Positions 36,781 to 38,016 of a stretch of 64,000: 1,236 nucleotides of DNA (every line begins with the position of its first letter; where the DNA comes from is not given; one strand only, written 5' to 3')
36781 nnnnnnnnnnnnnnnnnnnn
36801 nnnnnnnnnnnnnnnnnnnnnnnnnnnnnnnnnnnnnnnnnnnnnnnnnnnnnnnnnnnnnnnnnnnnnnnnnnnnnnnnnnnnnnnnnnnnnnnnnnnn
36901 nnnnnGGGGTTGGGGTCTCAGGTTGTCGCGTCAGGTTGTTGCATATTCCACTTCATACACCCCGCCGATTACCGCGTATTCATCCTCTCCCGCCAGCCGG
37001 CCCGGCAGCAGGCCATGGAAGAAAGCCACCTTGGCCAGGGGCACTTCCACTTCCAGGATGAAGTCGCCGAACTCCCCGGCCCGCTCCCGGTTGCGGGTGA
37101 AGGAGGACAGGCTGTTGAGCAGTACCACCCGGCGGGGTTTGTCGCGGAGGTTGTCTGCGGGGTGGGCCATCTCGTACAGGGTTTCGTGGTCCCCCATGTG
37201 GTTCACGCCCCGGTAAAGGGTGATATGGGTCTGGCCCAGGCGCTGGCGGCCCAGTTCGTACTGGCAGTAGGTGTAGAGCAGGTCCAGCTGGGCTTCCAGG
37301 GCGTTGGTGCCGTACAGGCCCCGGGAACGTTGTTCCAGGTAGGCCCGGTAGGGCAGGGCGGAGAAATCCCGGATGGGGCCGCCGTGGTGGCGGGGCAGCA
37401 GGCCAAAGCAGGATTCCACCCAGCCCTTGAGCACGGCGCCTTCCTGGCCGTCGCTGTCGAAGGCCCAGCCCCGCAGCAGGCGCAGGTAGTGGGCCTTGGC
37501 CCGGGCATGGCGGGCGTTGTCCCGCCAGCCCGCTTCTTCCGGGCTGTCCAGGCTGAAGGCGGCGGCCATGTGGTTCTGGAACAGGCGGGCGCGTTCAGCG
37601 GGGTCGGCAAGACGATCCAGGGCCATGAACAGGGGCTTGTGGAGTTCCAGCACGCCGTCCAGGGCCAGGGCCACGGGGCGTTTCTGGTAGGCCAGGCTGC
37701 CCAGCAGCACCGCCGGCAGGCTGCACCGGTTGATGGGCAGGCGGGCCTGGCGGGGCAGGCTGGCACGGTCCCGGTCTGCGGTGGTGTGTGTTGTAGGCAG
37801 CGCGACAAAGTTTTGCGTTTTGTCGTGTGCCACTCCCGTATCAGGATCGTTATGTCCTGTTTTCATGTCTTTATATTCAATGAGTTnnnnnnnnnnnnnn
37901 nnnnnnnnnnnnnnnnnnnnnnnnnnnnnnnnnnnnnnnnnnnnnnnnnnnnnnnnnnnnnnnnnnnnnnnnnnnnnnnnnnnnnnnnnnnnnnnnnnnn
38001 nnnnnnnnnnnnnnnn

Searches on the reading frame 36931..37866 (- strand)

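Call 17: search_protein_families(library=pfam, proteins=[window:36931-37866:-], max_evalue=0.0001)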
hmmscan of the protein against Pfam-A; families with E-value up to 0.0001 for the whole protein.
window:36931-37866:- (311 aa): 1 family
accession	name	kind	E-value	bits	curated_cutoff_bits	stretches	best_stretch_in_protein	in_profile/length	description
PF07357.16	DRAT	-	2.6e-94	315.6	25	1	45-307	1-255/256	Dinitrogenase reductase ADP-ribosyltransferase (DRAT)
